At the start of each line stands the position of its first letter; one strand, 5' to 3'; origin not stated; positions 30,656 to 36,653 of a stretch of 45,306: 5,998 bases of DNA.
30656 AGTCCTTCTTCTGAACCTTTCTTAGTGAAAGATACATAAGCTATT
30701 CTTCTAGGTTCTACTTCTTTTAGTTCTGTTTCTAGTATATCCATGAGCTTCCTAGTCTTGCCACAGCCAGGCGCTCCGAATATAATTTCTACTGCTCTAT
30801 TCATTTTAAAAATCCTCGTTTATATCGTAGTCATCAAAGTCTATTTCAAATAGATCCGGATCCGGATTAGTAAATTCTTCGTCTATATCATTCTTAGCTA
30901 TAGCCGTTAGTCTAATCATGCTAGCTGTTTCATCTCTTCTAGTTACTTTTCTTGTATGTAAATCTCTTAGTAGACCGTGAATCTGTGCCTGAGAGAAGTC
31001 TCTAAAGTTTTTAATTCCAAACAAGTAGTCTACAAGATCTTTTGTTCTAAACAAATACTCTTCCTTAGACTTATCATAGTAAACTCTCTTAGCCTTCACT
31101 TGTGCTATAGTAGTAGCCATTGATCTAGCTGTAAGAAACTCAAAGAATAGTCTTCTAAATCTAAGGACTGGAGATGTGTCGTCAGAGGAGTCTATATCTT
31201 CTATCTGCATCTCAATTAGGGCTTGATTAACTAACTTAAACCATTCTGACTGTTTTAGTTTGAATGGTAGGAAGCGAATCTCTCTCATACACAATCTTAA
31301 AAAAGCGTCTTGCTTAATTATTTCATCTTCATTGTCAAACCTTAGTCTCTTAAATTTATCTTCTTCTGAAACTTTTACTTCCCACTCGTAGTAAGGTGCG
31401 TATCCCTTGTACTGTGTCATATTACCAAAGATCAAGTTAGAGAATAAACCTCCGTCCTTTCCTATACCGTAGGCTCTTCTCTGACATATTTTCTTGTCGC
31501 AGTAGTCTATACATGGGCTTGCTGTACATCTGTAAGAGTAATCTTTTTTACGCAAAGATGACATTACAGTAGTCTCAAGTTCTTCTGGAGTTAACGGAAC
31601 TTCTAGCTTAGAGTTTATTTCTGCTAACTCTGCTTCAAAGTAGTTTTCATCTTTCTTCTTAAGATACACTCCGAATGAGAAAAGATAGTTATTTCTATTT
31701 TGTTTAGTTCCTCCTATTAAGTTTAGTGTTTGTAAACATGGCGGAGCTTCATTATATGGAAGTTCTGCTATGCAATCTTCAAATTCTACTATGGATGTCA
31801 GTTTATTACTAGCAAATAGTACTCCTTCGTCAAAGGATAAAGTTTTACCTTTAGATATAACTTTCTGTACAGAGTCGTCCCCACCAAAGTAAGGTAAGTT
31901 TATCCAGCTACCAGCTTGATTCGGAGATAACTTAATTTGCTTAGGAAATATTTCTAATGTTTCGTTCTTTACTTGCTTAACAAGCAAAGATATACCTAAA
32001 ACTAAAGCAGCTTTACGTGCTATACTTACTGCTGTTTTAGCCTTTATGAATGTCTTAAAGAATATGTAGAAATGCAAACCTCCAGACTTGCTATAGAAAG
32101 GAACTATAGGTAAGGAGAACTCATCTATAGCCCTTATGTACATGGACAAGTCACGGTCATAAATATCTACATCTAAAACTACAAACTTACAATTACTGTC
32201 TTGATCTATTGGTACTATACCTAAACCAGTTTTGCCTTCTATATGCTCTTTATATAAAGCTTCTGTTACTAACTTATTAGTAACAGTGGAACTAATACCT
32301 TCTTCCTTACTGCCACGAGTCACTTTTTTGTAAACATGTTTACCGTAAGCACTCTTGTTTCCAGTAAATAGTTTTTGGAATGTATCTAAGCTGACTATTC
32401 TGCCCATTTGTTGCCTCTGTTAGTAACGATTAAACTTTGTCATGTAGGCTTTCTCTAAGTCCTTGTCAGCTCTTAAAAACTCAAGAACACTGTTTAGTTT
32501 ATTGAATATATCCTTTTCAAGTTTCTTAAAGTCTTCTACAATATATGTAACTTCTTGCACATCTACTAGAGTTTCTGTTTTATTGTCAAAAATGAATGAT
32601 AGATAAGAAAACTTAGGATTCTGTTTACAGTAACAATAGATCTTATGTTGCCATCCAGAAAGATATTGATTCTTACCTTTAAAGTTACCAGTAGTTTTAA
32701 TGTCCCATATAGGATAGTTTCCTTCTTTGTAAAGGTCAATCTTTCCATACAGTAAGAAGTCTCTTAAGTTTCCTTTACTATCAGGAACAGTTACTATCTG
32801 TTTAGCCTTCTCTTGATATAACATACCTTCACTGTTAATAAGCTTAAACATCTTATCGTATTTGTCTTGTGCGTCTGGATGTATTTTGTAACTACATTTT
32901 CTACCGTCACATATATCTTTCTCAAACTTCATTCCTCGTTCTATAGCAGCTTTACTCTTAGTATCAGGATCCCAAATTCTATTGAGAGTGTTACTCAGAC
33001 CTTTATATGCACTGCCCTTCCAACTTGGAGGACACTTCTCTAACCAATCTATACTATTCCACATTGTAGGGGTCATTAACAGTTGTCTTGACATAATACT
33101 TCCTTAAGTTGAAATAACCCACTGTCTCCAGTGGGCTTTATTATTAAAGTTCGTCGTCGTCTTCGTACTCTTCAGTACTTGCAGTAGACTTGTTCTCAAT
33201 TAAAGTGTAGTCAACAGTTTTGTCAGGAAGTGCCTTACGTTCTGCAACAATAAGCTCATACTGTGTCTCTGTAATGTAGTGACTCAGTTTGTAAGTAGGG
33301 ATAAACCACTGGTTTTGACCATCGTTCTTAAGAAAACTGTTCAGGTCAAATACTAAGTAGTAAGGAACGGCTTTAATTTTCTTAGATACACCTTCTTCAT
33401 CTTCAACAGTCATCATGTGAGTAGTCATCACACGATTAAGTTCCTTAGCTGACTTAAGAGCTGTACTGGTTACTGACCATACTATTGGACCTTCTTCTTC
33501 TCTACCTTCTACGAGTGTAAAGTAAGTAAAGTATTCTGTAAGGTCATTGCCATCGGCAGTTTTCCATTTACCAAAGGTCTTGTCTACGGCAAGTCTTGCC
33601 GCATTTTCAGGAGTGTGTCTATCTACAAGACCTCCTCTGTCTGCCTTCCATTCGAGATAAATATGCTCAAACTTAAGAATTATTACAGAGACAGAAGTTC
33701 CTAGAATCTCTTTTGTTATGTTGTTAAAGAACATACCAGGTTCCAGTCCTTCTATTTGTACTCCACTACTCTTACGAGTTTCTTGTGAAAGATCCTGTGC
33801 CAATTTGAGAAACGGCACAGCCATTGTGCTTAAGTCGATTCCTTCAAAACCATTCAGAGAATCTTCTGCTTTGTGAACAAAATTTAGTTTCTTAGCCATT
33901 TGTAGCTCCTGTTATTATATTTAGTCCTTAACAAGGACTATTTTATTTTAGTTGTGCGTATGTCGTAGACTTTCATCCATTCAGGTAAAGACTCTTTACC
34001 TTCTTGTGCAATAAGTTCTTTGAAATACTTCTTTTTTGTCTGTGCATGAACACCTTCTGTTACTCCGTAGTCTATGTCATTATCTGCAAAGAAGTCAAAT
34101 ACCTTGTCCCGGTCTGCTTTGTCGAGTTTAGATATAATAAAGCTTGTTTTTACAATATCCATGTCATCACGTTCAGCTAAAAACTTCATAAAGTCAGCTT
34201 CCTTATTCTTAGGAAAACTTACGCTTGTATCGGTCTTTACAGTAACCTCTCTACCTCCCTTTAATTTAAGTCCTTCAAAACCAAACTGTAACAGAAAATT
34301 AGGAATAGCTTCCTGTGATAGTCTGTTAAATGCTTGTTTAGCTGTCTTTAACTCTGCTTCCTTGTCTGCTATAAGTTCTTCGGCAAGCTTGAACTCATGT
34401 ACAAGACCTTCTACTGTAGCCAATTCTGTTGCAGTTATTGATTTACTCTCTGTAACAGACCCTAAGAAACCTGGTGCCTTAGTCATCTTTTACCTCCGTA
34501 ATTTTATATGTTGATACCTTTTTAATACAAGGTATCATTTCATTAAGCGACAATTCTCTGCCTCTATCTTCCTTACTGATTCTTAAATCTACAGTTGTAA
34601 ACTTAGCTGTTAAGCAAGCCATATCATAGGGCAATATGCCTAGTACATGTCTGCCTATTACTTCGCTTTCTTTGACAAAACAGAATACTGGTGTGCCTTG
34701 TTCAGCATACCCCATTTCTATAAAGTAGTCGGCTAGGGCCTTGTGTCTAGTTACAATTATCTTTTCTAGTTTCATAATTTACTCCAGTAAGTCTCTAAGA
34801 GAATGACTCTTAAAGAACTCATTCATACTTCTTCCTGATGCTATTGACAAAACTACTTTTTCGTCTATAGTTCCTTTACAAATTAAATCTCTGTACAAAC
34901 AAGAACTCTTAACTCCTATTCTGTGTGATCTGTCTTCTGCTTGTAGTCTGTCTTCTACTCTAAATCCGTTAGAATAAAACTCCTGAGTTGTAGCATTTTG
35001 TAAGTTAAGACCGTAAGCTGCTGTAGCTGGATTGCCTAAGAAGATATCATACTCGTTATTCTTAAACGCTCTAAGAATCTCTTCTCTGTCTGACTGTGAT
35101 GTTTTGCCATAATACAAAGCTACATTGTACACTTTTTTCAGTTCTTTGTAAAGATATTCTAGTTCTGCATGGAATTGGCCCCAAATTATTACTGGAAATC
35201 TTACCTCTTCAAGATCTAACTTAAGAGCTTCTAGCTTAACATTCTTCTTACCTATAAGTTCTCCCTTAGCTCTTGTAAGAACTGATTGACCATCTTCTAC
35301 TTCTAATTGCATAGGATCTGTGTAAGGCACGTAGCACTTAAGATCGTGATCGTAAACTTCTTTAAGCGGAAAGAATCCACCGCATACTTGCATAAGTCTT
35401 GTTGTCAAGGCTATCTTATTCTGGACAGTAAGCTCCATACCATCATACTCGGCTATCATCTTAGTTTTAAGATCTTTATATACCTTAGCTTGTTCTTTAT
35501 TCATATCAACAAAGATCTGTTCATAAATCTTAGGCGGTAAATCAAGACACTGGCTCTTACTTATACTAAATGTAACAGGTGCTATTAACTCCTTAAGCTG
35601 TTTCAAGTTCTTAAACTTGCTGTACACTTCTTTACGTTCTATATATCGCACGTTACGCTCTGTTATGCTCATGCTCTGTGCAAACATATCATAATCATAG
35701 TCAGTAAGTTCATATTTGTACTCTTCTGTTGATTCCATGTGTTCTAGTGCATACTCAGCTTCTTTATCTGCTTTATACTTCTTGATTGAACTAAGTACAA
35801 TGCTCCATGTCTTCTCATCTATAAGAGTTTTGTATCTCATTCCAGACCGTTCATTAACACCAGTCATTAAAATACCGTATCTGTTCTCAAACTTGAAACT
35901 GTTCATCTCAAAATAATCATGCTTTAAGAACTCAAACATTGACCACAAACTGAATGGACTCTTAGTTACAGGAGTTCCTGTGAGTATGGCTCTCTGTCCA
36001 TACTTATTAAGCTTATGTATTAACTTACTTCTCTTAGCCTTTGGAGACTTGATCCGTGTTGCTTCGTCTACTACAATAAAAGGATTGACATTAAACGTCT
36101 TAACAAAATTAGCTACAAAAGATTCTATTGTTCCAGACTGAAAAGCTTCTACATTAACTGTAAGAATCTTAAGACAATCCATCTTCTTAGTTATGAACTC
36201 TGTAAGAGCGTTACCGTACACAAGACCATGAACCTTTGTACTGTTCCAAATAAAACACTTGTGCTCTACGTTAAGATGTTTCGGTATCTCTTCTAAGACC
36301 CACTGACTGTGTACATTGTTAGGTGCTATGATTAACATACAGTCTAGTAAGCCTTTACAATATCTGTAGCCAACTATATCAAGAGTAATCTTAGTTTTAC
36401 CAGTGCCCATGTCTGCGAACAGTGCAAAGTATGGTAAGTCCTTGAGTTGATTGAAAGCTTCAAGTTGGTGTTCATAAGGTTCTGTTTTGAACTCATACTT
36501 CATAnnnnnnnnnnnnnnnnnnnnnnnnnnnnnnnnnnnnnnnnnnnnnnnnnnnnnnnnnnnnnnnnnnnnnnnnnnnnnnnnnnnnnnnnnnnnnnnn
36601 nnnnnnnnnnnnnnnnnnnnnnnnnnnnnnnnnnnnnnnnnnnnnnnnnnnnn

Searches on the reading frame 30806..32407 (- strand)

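Call 18: search_protein_families(library=phrogs, max_evalue=0.001, proteins=[window:30806-32407:-])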
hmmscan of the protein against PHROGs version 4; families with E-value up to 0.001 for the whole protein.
window:30806-32407:- (533 aa): 3 families
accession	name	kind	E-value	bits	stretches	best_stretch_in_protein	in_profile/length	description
phrog_21866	-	DNA, RNA and nucleotide metabolism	1.4e-61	210.5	1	8-480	5-496/538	primase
phrog_5362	-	DNA, RNA and nucleotide metabolism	3.9e-07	30.7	0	50-84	41-75/280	DNA primase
phrog_2135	-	DNA, RNA and nucleotide metabolism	0.00071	19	0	236-288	655-709/713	DNA primase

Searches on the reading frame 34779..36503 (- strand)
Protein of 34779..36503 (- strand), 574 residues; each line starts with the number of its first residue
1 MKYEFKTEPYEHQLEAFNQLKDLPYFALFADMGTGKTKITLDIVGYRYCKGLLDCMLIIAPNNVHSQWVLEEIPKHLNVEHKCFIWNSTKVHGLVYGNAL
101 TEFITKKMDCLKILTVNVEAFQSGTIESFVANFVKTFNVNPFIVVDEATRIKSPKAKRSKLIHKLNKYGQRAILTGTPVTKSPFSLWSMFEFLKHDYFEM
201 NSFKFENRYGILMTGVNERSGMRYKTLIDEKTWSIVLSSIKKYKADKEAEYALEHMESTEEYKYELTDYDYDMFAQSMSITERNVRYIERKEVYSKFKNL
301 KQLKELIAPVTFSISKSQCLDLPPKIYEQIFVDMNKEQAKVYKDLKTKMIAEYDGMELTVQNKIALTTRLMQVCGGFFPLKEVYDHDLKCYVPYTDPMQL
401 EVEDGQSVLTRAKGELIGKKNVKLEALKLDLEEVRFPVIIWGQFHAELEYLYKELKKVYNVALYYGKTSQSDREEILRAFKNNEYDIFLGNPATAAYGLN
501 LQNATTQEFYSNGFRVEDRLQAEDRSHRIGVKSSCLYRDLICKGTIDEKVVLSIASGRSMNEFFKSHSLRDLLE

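Call 18: search_protein_families(library=phrogs, max_evalue=0.001, proteins=[window:34779-36503:-])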
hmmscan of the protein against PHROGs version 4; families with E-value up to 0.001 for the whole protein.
window:34779-36503:- (574 aa): 5 families
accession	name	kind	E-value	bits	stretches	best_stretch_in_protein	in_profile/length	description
phrog_62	-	DNA, RNA and nucleotide metabolism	2e-104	351.5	1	3-562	691-1130/1881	DNA helicase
phrog_16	-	DNA, RNA and nucleotide metabolism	1.4e-13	51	2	435-504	492-561/986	DNA helicase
phrog_29996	-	unknown function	1.8e-12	47.1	2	30-210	749-906/1189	-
phrog_11354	-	unknown function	1e-05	26.2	1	470-554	9-94/116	-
phrog_11801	-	other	2.2e-05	22.8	0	288-351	1160-1226/2269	DNA methyltransferase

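Call 42: find_related_loci(query=window:34779-36503:-, collection=viral_contigs, flank=10000)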
Query window:34779-36503:- (574 aa) in viral_contigs; peptide patterns used: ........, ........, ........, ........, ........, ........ (x = any residue, [..] = any of these).
1 stretches matched a pattern, but none encodes a relative of the query by tblastn (E <= 1e-3).

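Call 43: find_related_loci(query=window:34779-36503:-, collection=metagenome_contigs, flank=10000)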
Query window:34779-36503:- (574 aa) in metagenome_contigs; peptide patterns used: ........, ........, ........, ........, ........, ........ (x = any residue, [..] = any of these).
70 stretches matched a pattern, but none encodes a relative of the query by tblastn (E <= 1e-3).
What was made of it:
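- Tried and rejected: The helicase as a single query found nothing in IMG/VR or in JGI contigs (calls 42, 43).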

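Call 57: find_homologous_proteins(query=window:34779-36503:-, max_evalue=1e-30)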
Query window:34779-36503:- (574 aa): 802 proteins with E <= 1e-30 among 7599 candidates; the best 120 are listed.
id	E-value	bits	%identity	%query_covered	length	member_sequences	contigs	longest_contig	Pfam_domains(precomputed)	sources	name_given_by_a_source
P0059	0.0e+0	1305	100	100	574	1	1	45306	PF00176.30,PF00271.38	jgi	-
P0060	2.3e-241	821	63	98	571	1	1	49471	PF00176.30,PF00271.38,PF04851.22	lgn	-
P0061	4.0e-230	784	60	100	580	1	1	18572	PF00176.30,PF00271.38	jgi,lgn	-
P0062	6.2e-219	747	59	99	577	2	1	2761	PF00176.30,PF00271.38,PF04851.22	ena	-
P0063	1.4e-195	670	54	100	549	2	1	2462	PF00176.30,PF00271.38,PF04851.22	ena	-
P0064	2.0e-194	666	54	99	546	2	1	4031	PF00176.30,PF00271.38,PF04851.22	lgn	-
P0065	1.5e-192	660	53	99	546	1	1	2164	PF00176.30,PF00271.38,PF04851.22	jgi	-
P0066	1.2e-190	653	52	99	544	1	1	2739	PF00176.30,PF00271.38,PF04851.22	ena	-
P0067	6.3e-190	651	54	100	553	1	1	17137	PF00176.30,PF00271.38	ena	-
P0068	3.7e-189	648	53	99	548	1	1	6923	PF00176.30,PF00271.38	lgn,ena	-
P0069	1.4e-188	646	52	99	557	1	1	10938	PF00176.30,PF00271.38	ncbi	-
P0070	7.2e-188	644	53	99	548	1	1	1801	PF00176.30,PF00271.38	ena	-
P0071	4.2e-187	642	62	81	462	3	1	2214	PF00176.30,PF00271.38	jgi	-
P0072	1.9e-185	636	53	99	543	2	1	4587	PF00176.30,PF00271.38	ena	-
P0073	4.2e-184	632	54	99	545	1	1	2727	PF00176.30,PF00271.38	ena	-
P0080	1.4e-181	623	53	98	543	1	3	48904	PF00176.30,PF00271.38,PF04851.22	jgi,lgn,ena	-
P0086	5.1e-180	618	53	99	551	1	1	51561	PF00176.30,PF00271.38,PF04851.22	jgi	jgi:SNF2 family DNA or RNA helicase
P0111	4.0e-171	589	50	99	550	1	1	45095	PF00176.30,PF00271.38,PF04851.22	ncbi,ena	-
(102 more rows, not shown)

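Call 58: find_encoding_contigs(protein=P0060, flank=10000, max_places=1)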
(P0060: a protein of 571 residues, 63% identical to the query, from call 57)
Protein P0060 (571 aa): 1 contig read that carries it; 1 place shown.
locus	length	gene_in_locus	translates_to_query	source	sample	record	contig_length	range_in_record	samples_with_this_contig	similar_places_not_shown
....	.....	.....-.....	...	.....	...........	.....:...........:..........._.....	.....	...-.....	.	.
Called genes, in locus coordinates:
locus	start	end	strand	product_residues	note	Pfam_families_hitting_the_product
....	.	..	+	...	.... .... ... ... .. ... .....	-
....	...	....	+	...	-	-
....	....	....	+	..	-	-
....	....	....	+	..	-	-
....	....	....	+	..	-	-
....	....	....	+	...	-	-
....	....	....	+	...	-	-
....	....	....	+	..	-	-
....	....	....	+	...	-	-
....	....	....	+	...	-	-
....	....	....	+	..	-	-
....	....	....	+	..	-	-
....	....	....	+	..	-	-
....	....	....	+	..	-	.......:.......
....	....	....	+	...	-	-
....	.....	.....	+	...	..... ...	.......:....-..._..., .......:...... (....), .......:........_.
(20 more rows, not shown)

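Call 59: find_encoding_contigs(protein=P0061, flank=10000, max_places=1)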
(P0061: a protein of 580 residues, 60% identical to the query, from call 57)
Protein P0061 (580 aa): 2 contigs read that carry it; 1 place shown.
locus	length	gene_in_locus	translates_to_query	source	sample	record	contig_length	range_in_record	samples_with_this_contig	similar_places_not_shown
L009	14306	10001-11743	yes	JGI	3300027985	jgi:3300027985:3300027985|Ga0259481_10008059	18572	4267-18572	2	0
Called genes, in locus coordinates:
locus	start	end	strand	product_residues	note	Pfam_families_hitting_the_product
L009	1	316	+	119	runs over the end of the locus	-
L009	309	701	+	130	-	-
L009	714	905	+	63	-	-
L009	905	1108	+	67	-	-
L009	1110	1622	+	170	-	-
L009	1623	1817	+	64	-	-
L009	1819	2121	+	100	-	-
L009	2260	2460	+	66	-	PF00476:DNA_pol_A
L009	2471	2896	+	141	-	-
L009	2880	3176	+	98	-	-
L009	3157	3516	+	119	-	-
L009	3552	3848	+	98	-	-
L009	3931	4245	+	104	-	-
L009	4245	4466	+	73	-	-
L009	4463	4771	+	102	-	-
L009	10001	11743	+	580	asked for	PF00176:SNF2-rel_dom, PF00271:Helicase_C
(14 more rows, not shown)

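Call 60: find_encoding_contigs(protein=P0080, flank=10000, max_places=1)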
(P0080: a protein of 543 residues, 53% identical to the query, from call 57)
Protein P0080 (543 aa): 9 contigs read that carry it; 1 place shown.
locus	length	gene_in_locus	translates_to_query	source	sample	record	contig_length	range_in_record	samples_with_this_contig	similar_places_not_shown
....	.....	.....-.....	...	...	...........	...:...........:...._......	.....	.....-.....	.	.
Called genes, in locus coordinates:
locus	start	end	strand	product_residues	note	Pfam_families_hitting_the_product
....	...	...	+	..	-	-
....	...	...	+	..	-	-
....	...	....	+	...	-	-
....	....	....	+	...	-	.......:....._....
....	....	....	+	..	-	-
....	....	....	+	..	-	-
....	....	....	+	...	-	-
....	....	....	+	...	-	-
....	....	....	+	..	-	-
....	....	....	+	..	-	-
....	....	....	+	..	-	-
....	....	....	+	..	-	-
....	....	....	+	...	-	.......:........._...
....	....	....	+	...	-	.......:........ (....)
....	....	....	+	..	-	-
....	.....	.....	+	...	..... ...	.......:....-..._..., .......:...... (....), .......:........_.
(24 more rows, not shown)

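Call 94: find_encoding_contigs(protein=P0111, flank=10000, max_places=1)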
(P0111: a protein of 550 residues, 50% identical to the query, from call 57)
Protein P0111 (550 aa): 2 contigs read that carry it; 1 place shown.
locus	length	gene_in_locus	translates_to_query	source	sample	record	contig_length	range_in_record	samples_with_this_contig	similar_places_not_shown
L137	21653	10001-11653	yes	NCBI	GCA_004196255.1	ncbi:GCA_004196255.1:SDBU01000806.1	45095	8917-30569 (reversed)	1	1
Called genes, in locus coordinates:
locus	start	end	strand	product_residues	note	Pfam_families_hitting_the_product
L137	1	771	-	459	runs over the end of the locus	-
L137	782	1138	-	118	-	-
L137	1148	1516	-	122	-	-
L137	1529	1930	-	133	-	-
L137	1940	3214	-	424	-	PF04466:Terminase_3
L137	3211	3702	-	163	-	PF07463:NUMOD4, PF13392:HNH_3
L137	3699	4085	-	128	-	-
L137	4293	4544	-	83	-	-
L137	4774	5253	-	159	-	-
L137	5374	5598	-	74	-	-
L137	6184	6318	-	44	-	-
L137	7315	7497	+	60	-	-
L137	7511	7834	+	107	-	-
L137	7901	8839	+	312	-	PF20691:TAGT (weak)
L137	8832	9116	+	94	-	-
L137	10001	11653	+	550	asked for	PF04851:ResIII (weak), PF00176:SNF2-rel_dom, PF00271:Helicase_C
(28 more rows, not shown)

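Call 95: find_encoding_contigs(protein=P0086, flank=10000, max_places=1)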
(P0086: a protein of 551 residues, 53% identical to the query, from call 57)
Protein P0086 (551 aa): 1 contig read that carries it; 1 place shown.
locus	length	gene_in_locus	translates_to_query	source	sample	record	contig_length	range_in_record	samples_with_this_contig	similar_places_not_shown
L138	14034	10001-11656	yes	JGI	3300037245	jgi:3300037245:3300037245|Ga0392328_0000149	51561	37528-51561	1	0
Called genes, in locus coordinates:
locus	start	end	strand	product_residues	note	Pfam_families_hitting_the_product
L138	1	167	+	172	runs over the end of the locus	-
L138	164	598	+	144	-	-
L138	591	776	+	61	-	-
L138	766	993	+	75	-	-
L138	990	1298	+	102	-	-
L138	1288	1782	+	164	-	-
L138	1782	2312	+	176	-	-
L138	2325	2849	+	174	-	-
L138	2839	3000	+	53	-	-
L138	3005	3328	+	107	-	-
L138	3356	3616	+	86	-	-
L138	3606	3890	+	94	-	-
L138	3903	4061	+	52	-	-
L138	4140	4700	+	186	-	PF01551:Peptidase_M23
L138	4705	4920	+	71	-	-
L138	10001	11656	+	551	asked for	PF04851:ResIII (weak), PF00176:SNF2-rel_dom, PF00271:Helicase_C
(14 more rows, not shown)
